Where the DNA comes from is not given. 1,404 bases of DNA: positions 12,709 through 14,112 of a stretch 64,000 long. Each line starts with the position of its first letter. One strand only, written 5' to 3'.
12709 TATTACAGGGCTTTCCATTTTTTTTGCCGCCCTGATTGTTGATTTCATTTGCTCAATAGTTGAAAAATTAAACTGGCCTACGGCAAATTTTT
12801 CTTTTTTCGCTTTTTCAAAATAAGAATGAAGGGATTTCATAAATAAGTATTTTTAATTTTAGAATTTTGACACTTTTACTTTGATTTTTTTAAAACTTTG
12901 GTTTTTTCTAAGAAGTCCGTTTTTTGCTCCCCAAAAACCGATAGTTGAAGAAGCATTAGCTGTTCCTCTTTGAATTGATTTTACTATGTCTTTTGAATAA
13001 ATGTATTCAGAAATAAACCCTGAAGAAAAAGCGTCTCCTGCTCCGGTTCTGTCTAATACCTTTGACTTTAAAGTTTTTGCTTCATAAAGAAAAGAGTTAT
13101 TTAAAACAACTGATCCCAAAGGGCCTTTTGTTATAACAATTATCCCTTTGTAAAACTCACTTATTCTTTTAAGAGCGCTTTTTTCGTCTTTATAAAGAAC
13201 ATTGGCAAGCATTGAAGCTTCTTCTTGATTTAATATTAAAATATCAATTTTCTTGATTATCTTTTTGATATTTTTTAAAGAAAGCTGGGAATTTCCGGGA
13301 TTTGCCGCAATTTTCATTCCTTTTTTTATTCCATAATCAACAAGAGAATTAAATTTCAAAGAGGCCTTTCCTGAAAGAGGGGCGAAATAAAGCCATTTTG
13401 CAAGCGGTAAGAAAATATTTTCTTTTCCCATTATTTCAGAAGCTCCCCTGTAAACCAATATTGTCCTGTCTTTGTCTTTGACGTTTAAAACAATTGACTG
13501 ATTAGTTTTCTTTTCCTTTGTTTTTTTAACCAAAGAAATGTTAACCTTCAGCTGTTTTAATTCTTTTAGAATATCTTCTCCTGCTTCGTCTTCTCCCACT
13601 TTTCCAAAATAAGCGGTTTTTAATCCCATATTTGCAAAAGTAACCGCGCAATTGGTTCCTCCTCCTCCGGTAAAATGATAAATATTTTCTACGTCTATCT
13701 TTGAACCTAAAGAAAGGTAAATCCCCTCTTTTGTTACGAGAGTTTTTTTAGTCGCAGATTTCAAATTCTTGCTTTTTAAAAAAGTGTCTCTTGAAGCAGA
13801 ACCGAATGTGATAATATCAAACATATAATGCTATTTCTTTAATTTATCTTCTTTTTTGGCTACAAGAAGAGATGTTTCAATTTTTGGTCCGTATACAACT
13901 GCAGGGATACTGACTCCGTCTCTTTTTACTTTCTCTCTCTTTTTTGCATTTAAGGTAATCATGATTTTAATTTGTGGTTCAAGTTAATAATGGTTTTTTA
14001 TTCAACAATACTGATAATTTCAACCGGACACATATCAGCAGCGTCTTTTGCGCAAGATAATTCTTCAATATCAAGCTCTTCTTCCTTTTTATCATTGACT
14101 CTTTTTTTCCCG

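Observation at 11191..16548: Near-perfect 2.68-kb tandem duplication of a ferredoxin / secreted protein / class II aldolase / PfkB-kinase cassette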

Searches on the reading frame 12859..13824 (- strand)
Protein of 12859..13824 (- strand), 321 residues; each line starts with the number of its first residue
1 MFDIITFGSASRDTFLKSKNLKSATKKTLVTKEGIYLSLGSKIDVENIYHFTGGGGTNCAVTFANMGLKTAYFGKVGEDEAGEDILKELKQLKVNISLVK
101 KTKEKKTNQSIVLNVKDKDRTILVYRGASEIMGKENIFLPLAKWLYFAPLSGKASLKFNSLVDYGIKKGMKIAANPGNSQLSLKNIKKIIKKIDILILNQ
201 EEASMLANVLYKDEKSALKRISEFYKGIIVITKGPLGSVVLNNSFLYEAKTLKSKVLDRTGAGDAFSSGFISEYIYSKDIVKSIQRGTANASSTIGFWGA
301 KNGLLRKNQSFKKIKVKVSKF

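Call 7: search_protein_families(library=pfam, proteins=[window:12859-13824:-])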
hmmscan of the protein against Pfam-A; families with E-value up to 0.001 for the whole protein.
window:12859-13824:- (321 aa): 2 families
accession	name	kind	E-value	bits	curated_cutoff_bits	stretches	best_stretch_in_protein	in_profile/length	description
PF00294.29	PfkB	-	3.7e-44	151.7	25.8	1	41-300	24-295/302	pfkB family carbohydrate kinase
PF08543.17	Phos_pyr_kin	-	0.00031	20.6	27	1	186-292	113-229/246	Phosphomethylpyrimidine kinase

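Call 8: search_protein_families(library=ncbifam, proteins=[window:12859-13824:-])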
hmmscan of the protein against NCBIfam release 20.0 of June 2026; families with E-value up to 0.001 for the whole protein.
window:12859-13824:- (321 aa): 22 families
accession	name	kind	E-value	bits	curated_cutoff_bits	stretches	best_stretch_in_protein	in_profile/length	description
TIGR02152.1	D_ribokin_bact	equivalog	1.2e-34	120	299.65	1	37-307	19-293/298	ribokinase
TIGR04382.1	myo_inos_iolC_N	equivalog_domain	2.1e-31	109.3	300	2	184-294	180-289/309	5-dehydro-2-deoxygluconokinase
NF053626.1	RibKinHalex1628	equivalog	1.5e-25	90.3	330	1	51-294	36-270/293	ATP-dependent ribose-1-phosphate kinase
NF041134.1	R1P_kin_Thcocales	equivalog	1.9e-25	89.9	500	1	41-306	25-274/291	ADP-dependent ribose-1-phosphate kinase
NF007321.0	PRK09813.1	equivalog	9.9e-22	77.7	247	1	50-300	21-260/261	fructoselysine 6-kinase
NF040938.1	KDG_KDGal_kin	equivalog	2e-20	73.1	400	2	184-301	174-290/305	bifunctional 2-dehydro-3-deoxygluconokinase/2-dehydro-3-deoxygalactonokinase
NF006957.1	PRK09434.1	equivalog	2.6e-20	73.1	450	2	184-278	171-264/302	fructokinase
NF041332.1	KDG_KDGal_kin_Halo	equivalog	3.2e-20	72.8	440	2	184-292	181-289/320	bifunctional 2-dehydro-3-deoxygluconokinase/2-dehydro-3-deoxygalactonokinase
NF047869.1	myo_kin_aldol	exception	6.8e-20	70.9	600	2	184-293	197-308/586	bifunctional 5-dehydro-2-deoxygluconokinase/5-dehydro-2-deoxyphosphogluconate aldolase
NF008353.0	PRK11142.1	equivalog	1.4e-19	70.7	341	1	51-304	37-293/307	ribokinase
TIGR03168.1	1-PFK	subfamily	6.7e-18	64.6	216.4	2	194-305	178-292/305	hexose kinase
NF041164.1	NucKinThplmales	equivalog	2.8e-17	62.9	450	1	42-295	27-272/295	nucleoside kinase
TIGR03828.1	pfkB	equivalog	1.3e-14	53.9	292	1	199-301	183-288/305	1-phosphofructokinase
NF052444.1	DhDoxglucKinKdgK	equivalog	6.4e-14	52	400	1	183-300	179-295/303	2-dehydro-3-deoxygluconokinase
NF049991.1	TagKinase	equivalog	2.2e-12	46.4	420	1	183-304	185-305/321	tagatose kinase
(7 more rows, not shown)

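Call 9: find_encoding_contigs(protein=window:12859-13824:-, flank=10000, max_places=10)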
Protein window:12859-13824:- (321 aa): 12 contigs read that carry it; 9 places shown.
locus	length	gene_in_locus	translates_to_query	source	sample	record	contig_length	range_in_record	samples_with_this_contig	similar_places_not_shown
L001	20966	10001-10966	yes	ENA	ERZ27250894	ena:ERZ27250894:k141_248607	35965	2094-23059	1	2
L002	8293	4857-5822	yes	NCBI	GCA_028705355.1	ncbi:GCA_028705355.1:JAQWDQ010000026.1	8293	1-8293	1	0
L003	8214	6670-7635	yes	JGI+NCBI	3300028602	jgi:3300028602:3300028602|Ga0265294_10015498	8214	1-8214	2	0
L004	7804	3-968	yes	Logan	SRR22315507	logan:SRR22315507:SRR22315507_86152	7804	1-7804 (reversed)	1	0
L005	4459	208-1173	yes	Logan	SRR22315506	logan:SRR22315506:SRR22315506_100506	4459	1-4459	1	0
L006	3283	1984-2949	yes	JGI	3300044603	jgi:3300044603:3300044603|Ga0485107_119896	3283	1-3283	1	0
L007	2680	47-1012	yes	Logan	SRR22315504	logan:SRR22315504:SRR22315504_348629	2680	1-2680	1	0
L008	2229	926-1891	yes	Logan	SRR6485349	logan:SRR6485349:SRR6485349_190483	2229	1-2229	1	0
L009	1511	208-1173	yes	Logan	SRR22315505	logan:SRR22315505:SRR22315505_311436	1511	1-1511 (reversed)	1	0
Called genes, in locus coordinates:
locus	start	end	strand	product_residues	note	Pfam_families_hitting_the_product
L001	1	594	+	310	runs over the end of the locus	PF00890:FAD_binding_2 (faint), PF01134:GIDA (faint), PF01266:DAO (faint), PF01946:Thi4 (faint), PF07992:Pyr_redox_2, PF12831:FAD_oxidored (weak), PF13738:Pyr_redox_3, PF00070:Pyr_redox, +1 more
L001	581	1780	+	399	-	PF03952:Enolase_N, PF00113:Enolase_C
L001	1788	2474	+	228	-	PF00300:His_Phos_1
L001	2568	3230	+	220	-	-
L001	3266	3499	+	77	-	PF00462:Glutaredoxin, PF13417:GST_N_3 (weak)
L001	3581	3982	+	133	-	-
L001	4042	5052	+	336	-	PF00044:Gp_dh_N, PF02800:Gp_dh_C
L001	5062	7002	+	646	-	PF16177:ACAS_N, PF00501:AMP-binding, PF13193:AMP-binding_C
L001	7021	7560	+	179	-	PF00072:Response_reg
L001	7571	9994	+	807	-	PF01326:PPDK_N, PF00391:PEP-utilizers, PF02896:PEP-utilizers_C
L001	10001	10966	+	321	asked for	PF00294:PfkB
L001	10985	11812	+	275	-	PF01116:F_bP_aldolase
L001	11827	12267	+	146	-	-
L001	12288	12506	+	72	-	PF00037:Fer4 (weak), PF13237:Fer4_10 (faint), PF13459:Fer4_15, PF13370:Fer4_13, PF13183:Fer4_8 (weak)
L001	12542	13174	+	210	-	PF01386:Ribosomal_L25p, PF14693:Ribosomal_TL5_C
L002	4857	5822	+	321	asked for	PF00294:PfkB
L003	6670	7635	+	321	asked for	PF00294:PfkB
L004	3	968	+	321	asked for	PF00294:PfkB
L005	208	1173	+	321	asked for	PF00294:PfkB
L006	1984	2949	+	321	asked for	PF00294:PfkB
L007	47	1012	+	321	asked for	PF00294:PfkB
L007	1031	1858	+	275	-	PF01116:F_bP_aldolase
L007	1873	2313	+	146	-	-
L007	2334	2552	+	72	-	PF00037:Fer4 (weak), PF13237:Fer4_10 (faint), PF13459:Fer4_15, PF13370:Fer4_13, PF13183:Fer4_8 (weak)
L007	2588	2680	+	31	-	?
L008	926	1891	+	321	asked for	PF00294:PfkB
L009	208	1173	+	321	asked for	PF00294:PfkB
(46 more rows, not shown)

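Call 26: find_related_loci(query=window:12859-13824:-, collection=genome_contigs, flank=10000)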
Query window:12859-13824:- (321 aa) in genome_contigs; peptide patterns used: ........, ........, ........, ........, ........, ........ (x = any residue, [..] = any of these).
330 stretches matched a pattern; 1 encode a relative of the query (tblastn E <= 1e-3); 1 distinct loci.
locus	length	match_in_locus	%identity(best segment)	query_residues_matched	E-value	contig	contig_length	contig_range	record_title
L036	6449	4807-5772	49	1-317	8e-99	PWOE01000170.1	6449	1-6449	MAG: Candidatus Nealsonbacteria bacterium isolate CSSed10_355 CS-Sed10-C38357, whole genome shotgun sequence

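Call 28: search_solved_structures(query=window:12859-13824:-, max_evalue=1e-10)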
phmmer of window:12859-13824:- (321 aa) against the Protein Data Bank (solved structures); distinct sequences matched with E-value up to 1e-10: 11.
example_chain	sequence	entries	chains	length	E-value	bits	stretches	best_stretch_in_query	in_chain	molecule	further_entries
3ry7_A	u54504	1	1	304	3e-19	72.5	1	36-301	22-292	Ribokinase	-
2c49_A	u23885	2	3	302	7.8e-17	64.6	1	42-304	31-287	SUGAR KINASE MJ0406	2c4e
4e3a_A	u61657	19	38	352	1.8e-15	60.1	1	49-280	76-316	sugar kinase protein | Probable sugar kinase protein | sugar kinase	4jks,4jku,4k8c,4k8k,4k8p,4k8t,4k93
7ag6_A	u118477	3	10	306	6.2e-15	58.3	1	45-292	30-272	Sulfofructose kinase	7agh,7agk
3ubo_A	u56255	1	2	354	8.9e-13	51.2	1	50-299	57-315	adenosine kinase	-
6wjz_A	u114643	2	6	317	3.2e-12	49.4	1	47-274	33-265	Ribokinase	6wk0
5byc_A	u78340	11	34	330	3.7e-12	49.2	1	47-274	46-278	Ribokinase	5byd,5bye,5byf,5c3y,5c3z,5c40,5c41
2fv7_A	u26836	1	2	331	3.7e-12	49.2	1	47-274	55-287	Ribokinase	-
3h49_A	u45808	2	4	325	2.5e-11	46.5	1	45-305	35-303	Ribokinase | Uncharacterized sugar kinase ydjH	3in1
5zwy_A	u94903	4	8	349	4.1e-11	45.8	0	49-128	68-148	Ribokinase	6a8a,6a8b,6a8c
2qcv_A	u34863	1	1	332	4.4e-11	45.7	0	189-296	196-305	Putative 5-dehydro-2-deoxygluconokinase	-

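Call 40: find_related_loci(query=window:12859-13824:-, collection=metagenome_contigs, flank=6000)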
Query window:12859-13824:- (321 aa) in metagenome_contigs; peptide patterns used: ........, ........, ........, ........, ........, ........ (x = any residue, [..] = any of these).
600 stretches matched a pattern (row limit reached: there are more); 2 encode a relative of the query (tblastn E <= 1e-3); 2 distinct loci.
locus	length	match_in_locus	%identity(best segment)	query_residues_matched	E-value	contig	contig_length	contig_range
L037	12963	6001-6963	100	1-321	0e+0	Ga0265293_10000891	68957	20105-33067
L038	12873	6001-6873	27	12-301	4e-20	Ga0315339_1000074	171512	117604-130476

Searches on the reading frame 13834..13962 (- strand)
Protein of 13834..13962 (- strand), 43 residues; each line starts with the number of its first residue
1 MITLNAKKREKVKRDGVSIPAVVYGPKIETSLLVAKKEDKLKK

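Call 12: find_encoding_contigs(protein=window:13834-13962:-, flank=10000, max_places=10)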
Protein window:13834-13962:- (43 aa): no gene with exactly this product is on record in the collection.
